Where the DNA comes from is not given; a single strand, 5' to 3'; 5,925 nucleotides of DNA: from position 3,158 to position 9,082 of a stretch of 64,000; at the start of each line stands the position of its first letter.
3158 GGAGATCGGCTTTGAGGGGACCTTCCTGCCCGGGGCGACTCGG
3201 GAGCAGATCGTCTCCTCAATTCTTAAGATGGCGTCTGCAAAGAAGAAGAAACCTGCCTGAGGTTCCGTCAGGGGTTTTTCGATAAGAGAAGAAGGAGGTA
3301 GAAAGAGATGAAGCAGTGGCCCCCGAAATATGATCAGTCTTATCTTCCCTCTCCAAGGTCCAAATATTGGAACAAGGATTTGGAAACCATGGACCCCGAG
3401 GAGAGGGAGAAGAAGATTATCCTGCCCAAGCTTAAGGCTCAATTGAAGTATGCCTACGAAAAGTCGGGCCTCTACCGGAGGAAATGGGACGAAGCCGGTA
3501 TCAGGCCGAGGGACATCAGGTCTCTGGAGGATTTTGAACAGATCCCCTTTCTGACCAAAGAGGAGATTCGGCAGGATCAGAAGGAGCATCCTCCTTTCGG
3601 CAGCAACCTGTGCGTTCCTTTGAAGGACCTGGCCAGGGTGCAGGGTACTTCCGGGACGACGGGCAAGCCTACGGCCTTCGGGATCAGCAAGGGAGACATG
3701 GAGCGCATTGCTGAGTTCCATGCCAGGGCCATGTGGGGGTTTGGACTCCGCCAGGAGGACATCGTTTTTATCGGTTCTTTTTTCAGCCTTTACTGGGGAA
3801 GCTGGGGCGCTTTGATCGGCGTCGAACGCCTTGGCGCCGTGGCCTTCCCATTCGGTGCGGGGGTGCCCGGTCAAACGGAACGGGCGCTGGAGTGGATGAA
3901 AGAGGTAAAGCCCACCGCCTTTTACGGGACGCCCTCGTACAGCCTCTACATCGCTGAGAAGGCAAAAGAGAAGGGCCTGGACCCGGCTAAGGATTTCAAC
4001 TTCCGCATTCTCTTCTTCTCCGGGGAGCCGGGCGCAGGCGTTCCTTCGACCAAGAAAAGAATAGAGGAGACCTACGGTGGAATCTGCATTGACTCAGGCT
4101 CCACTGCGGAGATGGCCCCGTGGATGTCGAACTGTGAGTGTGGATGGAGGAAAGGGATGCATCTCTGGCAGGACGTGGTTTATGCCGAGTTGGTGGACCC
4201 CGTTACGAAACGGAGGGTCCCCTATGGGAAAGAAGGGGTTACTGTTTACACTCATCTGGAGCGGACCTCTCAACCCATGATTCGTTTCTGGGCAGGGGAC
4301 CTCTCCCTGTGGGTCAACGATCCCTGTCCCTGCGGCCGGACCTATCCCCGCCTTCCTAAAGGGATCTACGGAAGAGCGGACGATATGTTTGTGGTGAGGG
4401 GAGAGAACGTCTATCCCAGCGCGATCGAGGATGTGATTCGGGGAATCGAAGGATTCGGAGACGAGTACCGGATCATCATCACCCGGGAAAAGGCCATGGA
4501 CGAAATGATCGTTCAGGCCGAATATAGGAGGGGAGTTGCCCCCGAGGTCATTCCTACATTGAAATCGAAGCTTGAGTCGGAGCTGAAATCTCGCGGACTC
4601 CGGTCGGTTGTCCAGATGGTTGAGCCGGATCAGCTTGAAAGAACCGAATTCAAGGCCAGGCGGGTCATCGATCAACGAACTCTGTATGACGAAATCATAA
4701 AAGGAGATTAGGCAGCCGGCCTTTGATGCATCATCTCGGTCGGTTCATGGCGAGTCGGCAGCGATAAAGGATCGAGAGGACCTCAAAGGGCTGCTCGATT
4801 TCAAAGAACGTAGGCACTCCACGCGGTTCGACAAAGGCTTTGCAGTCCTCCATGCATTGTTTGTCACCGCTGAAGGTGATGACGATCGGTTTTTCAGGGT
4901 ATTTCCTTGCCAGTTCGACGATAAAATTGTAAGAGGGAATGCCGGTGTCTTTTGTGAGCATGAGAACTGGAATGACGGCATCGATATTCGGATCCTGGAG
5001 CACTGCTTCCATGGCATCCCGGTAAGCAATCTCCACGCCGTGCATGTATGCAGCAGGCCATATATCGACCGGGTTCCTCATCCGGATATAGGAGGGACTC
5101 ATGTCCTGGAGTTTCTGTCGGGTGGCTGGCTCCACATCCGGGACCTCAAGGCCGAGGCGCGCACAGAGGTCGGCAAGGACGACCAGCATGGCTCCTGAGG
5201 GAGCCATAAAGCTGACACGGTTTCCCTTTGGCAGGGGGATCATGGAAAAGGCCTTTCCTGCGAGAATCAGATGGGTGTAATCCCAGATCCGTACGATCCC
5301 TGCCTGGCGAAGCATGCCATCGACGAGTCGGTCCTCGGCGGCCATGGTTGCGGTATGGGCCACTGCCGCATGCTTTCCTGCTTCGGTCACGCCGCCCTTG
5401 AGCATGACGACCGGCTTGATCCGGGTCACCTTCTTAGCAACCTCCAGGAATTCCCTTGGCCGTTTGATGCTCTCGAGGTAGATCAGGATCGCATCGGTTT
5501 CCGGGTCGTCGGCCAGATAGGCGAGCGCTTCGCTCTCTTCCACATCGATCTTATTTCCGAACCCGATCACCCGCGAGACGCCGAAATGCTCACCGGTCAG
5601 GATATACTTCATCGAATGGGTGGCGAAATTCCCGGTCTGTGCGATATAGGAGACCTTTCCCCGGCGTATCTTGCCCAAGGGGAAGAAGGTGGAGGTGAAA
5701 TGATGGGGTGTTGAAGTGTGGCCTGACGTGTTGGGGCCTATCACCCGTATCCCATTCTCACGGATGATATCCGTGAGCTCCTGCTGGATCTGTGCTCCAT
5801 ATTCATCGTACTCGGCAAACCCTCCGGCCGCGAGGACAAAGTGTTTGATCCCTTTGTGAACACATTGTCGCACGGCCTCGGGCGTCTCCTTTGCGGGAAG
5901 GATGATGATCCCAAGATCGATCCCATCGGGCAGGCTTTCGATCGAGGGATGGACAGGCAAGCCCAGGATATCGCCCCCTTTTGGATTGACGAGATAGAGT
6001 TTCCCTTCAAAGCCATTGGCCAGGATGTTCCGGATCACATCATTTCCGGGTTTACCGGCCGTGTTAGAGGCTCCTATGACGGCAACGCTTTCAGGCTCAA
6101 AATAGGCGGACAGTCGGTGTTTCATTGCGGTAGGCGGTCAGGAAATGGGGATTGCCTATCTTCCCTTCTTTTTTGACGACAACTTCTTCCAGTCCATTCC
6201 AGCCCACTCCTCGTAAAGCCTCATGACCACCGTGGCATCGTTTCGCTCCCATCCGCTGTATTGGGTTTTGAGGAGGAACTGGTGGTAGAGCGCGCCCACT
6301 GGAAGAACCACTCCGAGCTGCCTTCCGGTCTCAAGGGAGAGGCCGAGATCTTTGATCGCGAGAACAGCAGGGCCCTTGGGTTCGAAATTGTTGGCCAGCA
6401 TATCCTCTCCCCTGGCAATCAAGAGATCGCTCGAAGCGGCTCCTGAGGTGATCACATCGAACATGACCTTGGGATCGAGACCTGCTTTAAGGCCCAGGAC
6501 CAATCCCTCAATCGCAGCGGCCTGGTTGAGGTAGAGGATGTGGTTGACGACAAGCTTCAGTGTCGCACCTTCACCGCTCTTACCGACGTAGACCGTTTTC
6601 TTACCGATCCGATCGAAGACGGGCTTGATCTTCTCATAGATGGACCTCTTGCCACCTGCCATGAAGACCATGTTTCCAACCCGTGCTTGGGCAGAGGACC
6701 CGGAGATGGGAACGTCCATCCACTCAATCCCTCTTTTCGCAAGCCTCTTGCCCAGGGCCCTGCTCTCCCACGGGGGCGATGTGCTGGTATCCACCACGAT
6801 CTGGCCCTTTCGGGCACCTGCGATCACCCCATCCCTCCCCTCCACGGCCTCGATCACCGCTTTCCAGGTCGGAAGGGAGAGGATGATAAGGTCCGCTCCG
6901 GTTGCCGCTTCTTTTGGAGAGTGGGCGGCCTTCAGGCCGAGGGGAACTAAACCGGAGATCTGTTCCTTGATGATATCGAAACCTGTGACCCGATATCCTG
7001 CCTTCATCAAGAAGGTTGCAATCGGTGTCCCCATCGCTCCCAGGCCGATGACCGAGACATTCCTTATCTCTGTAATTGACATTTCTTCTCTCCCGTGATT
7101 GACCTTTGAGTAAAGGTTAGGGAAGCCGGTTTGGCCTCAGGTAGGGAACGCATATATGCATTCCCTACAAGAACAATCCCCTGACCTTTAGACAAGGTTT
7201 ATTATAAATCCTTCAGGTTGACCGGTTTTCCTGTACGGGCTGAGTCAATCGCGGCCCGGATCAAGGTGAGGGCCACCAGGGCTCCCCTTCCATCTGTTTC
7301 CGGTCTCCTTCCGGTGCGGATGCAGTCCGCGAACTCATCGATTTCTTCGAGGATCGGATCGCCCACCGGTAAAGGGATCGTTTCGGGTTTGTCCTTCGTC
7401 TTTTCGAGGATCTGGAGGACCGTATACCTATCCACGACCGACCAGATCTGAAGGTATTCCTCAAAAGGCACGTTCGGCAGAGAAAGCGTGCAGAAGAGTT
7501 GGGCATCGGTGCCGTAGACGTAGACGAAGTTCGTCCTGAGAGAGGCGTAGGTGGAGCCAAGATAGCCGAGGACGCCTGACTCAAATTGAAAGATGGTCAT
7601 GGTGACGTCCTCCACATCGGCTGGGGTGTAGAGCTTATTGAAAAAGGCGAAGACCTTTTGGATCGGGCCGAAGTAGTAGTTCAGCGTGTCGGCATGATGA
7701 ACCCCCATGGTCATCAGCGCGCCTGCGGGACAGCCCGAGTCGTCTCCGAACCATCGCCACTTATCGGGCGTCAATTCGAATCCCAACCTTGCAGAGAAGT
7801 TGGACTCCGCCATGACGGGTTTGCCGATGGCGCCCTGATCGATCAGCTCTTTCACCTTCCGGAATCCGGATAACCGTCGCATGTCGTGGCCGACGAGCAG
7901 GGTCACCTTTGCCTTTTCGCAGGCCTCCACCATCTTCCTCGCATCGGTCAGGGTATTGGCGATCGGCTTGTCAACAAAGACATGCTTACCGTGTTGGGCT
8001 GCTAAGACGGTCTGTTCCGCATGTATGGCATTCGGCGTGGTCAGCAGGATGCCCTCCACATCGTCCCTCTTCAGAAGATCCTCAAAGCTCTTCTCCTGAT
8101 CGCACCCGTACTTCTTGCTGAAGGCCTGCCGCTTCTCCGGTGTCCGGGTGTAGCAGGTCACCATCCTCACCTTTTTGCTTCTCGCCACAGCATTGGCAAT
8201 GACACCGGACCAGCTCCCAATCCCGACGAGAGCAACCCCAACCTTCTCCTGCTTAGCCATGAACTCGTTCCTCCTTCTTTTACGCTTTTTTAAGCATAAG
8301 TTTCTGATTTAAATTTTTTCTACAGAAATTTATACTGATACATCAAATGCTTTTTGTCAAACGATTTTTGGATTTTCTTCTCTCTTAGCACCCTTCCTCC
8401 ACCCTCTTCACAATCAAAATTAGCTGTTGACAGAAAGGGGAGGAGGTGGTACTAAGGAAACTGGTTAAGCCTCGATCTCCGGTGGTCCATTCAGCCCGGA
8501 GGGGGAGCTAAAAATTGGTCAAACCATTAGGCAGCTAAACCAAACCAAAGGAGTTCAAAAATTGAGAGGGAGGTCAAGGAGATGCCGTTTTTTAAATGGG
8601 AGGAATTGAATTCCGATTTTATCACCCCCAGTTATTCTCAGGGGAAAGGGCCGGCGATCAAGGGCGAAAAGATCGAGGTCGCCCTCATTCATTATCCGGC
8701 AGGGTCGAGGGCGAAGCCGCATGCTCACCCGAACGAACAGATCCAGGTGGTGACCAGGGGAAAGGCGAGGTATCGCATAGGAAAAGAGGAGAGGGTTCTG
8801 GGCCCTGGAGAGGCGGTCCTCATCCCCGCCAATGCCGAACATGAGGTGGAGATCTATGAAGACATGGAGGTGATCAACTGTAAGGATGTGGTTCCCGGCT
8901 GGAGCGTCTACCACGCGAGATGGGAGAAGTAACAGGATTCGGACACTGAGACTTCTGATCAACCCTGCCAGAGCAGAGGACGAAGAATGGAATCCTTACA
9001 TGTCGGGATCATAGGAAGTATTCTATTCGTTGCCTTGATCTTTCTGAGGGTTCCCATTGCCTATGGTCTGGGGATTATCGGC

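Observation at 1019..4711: B12 acyl-CoA mutase with an unrecognised specificity signature, plus an HCL-like ligase: candidate new pathway for a quaternary-carbon acid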

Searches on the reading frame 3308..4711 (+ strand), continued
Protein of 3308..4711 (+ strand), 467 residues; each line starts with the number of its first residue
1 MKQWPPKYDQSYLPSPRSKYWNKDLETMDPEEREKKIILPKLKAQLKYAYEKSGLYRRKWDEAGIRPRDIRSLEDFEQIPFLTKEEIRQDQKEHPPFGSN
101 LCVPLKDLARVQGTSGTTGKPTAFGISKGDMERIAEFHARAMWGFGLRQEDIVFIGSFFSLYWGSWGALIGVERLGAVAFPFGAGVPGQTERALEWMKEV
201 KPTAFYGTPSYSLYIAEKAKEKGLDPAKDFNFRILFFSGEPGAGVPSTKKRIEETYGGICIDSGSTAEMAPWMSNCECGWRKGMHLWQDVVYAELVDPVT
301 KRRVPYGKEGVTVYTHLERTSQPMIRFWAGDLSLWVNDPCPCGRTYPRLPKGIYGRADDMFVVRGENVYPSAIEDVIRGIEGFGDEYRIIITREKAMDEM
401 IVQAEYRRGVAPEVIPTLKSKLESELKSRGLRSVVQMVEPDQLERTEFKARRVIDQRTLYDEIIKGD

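Call 56: get_annotated_region(hit=H6, flank=8000)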
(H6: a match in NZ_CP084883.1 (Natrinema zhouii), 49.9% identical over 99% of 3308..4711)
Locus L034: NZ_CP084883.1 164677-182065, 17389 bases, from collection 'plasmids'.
description: Natrinema zhouii strain YPL30 plasmid unnamed2, complete sequence
organism: Natrinema zhouii (NCBI taxid 1710539)
taxonomy: Archaea; Euryarchaeota; Halobacteria; Halobacteriales; Natrialbaceae; Natrinema; Natrinema zhouii
host: -; source: pure culture,Salt mine; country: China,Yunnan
typing (MOB-suite, as given by PLSDB): non-mobilizable
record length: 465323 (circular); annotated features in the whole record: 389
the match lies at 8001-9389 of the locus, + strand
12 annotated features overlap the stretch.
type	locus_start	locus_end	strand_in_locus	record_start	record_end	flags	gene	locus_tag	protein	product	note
CDS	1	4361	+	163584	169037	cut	-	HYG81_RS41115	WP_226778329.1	AMP-binding protein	-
CDS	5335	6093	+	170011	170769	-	-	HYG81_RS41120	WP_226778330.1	IclR family transcriptional regulator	GO:0006355 - regulation of DNA-templated transcription [Evidence IEA]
CDS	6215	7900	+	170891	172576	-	-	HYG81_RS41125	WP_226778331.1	thiamine pyrophosphate-binding protein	-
CDS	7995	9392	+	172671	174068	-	-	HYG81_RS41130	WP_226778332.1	AMP-binding protein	-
CDS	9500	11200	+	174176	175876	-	-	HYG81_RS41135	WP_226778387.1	methylmalonyl-CoA mutase family protein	-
CDS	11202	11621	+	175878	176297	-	-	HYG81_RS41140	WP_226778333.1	cobalamin B12-binding domain-containing protein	-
CDS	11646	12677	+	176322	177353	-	meaB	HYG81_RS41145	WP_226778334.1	methylmalonyl Co-A mutase-associated GTPase MeaB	GO:1903826 - L-arginine transmembrane transport [Evidence IEA]; GO:0015819 - lysine transport [Evidence IEA]; ...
CDS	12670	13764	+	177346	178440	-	-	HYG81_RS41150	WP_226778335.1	class I SAM-dependent methyltransferase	-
CDS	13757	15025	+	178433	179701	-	-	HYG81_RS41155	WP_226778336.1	Xaa-Pro peptidase family protein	GO:0006508 - proteolysis [Evidence IEA]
CDS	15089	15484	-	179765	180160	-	-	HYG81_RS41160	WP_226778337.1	universal stress protein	-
CDS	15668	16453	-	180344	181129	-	-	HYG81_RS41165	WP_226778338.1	fumarylacetoacetate hydrolase family protein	-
CDS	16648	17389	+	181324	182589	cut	-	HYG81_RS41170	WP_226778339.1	ABC transporter substrate-binding protein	-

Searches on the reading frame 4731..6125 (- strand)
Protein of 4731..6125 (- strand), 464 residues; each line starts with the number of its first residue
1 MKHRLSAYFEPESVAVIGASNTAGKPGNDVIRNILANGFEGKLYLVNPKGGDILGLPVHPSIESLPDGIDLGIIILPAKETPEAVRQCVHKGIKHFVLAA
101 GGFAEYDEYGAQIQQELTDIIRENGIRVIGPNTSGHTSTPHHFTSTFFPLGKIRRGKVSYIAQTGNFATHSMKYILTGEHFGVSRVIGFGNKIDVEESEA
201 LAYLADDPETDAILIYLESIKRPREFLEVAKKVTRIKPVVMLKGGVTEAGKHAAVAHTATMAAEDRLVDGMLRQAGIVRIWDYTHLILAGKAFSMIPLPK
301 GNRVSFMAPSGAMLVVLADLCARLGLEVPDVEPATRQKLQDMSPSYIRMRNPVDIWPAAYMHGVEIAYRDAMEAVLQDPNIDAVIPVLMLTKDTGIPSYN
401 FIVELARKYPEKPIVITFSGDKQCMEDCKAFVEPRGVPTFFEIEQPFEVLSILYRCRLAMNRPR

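Call 3: search_protein_families(library=pfam, proteins=[window:4731-6125:-])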
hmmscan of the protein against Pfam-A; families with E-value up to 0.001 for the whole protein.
window:4731-6125:- (464 aa): 5 families
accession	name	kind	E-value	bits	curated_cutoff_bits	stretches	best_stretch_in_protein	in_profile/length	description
PF13607.11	Succ_CoA_lig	-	9.1e-44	149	27.4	1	155-292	1-137/138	Succinyl-CoA ligase like flavodoxin domain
PF13380.12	CoA_binding_2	-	6.4e-24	85.1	22.8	1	13-134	2-111/116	CoA binding domain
PF02629.25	CoA_binding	-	1.4e-14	55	22.3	1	10-99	2-94/97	CoA binding domain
PF19045.5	Ligase_CoA_2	-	1e-06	29.3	23.7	1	309-456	6-154/162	Ligase-CoA domain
PF03035.19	RNA_capsid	-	0.00095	19.7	27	0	93-149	70-126/238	Calicivirus putative RNA polymerase/capsid protein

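Call 4: search_protein_families(library=ncbifam, proteins=[window:4731-6125:-])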
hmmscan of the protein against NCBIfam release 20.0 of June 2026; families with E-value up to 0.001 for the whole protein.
window:4731-6125:- (464 aa): 6 families
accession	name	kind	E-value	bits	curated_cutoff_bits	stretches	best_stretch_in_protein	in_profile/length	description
NF045494.1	AcCoALig_Archglob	equivalog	1.9e-117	393.3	1200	1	4-455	217-661/665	acetate--CoA ligase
TIGR02717.1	AcCoA-syn-alpha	equivalog_domain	1.1e-111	373.7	567.15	1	5-455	1-445/447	acetate--CoA ligase alpha subunit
NF045492.1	HydPropCoALig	equivalog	4.3e-79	266.6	1300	1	5-446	248-686/700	3-hydroxypropionate--CoA ligase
NF045493.1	HydDutCoALig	equivalog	6.9e-70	236.4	1300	1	6-455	4-448/698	4-hydroxybutyrate--CoA ligase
NF004230.0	PRK05678.1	equivalog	1.1e-12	47.8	336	1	50-251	45-243/291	succinate--CoA ligase subunit alpha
TIGR01019.1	sucCoAalpha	subfamily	2.5e-11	43.5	353.2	1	49-257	41-245/286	succinate--CoA ligase subunit alpha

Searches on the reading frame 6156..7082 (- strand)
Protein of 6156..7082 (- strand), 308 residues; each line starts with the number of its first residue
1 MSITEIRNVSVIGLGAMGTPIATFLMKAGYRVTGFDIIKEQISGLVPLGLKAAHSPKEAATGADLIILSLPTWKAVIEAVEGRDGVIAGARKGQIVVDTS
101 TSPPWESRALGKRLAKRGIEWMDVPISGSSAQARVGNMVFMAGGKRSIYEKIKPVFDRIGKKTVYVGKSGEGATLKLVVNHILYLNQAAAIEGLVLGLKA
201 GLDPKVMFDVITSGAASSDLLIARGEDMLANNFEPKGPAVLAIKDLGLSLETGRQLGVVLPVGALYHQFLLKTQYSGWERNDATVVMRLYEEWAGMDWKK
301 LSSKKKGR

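Call 3: search_protein_families(library=pfam, proteins=[window:6156-7082:-])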
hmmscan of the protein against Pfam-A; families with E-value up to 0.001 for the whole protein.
window:6156-7082:- (308 aa): 6 families
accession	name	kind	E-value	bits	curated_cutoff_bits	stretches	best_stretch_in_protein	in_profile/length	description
PF03446.21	NAD_binding_2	-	4.2e-44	150.8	21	1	9-167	2-161/161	NAD binding domain of 6-phosphogluconate dehydrogenase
PF14833.11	NAD_binding_11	-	4.6e-25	88.7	30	1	170-290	1-122/122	NAD-binding of NADP-dependent 3-hydroxyisobutyrate dehydrogenase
PF03807.23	F420_oxidored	-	6.7e-07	30.3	21.6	1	9-100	2-92/94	NADP oxidoreductase coenzyme F420-dependent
PF02826.25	2-Hacid_dh_C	-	9.9e-06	25.5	25.1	1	7-120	37-147/178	D-isomer specific 2-hydroxyacid dehydrogenase, NAD binding domain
PF03721.20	UDPG_MGDP_dh_N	-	5.6e-05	23.2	27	0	8-45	2-39/187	UDP-glucose/GDP-mannose dehydrogenase family, NAD binding domain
PF02737.24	3HCDH_N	-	6.5e-05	23.4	22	1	8-42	1-35/180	3-hydroxyacyl-CoA dehydrogenase, NAD binding domain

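Call 4: search_protein_families(library=ncbifam, proteins=[window:6156-7082:-])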
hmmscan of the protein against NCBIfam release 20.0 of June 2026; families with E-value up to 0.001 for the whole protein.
window:6156-7082:- (308 aa): 17 families
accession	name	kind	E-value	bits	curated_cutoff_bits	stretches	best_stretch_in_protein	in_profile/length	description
TIGR01505.1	tartro_sem_red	equivalog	9.1e-64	215.5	340.75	1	9-295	2-288/291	2-hydroxy-3-oxopropionate reductase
NF008592.0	PRK11559.1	equivalog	8.9e-63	212.3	397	1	8-299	4-295/296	2-hydroxy-3-oxopropionate reductase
NF043037.1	ThreonDh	equivalog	2e-53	181.8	350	1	7-291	3-288/297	L-threonate dehydrogenase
TIGR01692.1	HIBADH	equivalog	3.9e-53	180.7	291.6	1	12-290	2-287/288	3-hydroxyisobutyrate dehydrogenase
NF012005.0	PRK15461.1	equivalog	2.8e-47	161.4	348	1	8-297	3-293/298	sulfolactaldehyde 3-reductase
NF011633.0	PRK15059.1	equivalog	1.4e-42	145.9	451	1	10-272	4-265/292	2-hydroxy-3-oxopropionate reductase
NF007161.0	PRK09599.1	subfamily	5.1e-21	75.2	271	1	9-196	3-193/302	NADP-dependent phosphogluconate dehydrogenase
TIGR00872.1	gnd_rel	equivalog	3.3e-16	59.4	297.2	1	9-200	3-195/299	phosphogluconate dehydrogenase (NAD(+)-dependent, decarboxylating)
NF006765.0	PRK09287.1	equivalog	6e-14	51.8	413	1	7-187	4-194/476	NADP-dependent phosphogluconate dehydrogenase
TIGR00873.1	gnd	equivalog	1.2e-12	47.4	426.7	1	9-186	2-189/467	decarboxylating NADP(+)-dependent phosphogluconate dehydrogenase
TIGR03026.1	NDP-sugDHase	subfamily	1.1e-08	34.3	189.8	1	8-45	2-39/413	nucleotide sugar dehydrogenase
NF042925.1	FHMPC_DH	equivalog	2.4e-05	23.8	500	1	8-42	2-36/304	5-formyl-3-hydroxy-2-methylpyridine 4-carboxylate 5-dehydrogenase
NF040825.1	UDPMaNacDH_Arch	equivalog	0.00037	19.5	750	1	8-42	2-36/418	UDP-N-acetyl-D-mannosamine dehydrogenase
NF006307.0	PRK08507.1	equivalog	0.00054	19.2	295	1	8-80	2-75/275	prephenate dehydrogenase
NF005715.0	PRK07530.1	equivalog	0.00073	19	420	0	4-43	2-41/292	3-hydroxybutyryl-CoA dehydrogenase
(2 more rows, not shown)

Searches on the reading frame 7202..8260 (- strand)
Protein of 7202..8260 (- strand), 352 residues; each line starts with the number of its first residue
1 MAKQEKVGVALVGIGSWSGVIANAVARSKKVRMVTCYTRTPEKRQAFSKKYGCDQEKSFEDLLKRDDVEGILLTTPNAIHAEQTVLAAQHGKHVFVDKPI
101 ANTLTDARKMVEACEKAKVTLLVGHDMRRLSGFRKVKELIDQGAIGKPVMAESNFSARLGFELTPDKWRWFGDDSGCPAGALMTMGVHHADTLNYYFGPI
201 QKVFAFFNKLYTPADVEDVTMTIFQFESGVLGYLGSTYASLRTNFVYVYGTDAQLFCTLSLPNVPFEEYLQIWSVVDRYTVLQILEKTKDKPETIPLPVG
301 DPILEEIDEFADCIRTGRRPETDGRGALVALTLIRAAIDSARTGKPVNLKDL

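Call 3: search_protein_families(library=pfam, proteins=[window:7202-8260:-])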
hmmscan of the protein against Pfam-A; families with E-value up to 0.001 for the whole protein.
window:7202-8260:- (352 aa): 3 families
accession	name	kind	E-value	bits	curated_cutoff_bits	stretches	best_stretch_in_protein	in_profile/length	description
PF22725.1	GFO_IDH_MocA_C3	-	2.9e-25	89.1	27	1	133-254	1-122/124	GFO/IDH/MocA C-terminal domain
PF01408.29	GFO_IDH_MocA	-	3.4e-22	79.8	24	1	8-125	2-120/120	Oxidoreductase family, NAD-binding Rossmann fold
PF02894.22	GFO_IDH_MocA_C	-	1.8e-18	67.6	22.9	1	137-349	1-218/218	Oxidoreductase family, C-terminal alpha/beta domain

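Call 4: search_protein_families(library=ncbifam, proteins=[window:7202-8260:-])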
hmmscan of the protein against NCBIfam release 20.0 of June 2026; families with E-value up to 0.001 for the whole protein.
window:7202-8260:- (352 aa): 9 families
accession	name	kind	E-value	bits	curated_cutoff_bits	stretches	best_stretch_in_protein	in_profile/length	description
NF041392.1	XylDh_Gfo6_Halo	equivalog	2.3e-38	131.9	350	1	3-348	13-349/350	D-xylose 1-dehydrogenase Gfo6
TIGR04380.1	myo_inos_iolG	equivalog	3.4e-34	118.2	355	1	7-237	2-230/330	inositol 2-dehydrogenase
NF040723.1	UDP-GlcNAcDh_Arch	equivalog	3.7e-26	92.3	450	1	9-234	3-213/302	UDP-N-acetylglucosamine 3-dehydrogenase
NF052479.1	LevoglcsnDh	equivalog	3.1e-25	88.7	650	1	40-208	45-213/386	levoglucosan dehydrogenase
NF008607.0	PRK11579.1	subfamily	1.1e-16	60.8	330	1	5-250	3-242/346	oxidoreductase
NF052679.1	InsChiInosDhIolG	equivalog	2.5e-14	53.1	540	1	60-153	59-153/343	bifunctional inositol 2-dehydrogenase/D-chiro-inositol 1-dehydrogenase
NF058561.1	BT_2158_fam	equivalog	6.8e-12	44.7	750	1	4-149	33-178/487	glycoside 3-dehydrogenase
NF007574.0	PRK10206.1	equivalog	1.6e-10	40.6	352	1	37-219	35-209/345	oxidoreductase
NF058563.1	BT_2159_fam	equivalog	3.5e-09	36.1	650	1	9-147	3-142/350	disaccharide 3-dehydrogenase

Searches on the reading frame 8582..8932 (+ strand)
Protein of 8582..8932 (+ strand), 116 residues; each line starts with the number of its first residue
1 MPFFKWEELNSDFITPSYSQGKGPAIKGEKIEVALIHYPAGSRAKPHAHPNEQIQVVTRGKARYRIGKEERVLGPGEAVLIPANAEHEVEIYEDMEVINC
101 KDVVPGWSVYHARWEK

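Call 3: search_protein_families(library=pfam, proteins=[window:8582-8932:+])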
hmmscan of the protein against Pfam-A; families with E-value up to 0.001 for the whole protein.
window:8582-8932:+ (116 aa): 3 families
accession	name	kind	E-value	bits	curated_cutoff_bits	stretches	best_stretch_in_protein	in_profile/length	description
PF07883.17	Cupin_2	-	1.5e-13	50.7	27.2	1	35-93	2-60/70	Cupin domain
PF02311.25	AraC_binding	-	3.3e-10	40.3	21.1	1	40-90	12-62/135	AraC-like ligand binding domain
PF12973.13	Cupin_7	-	1e-05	25.8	27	1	33-100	35-99/105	ChrR Cupin-like domain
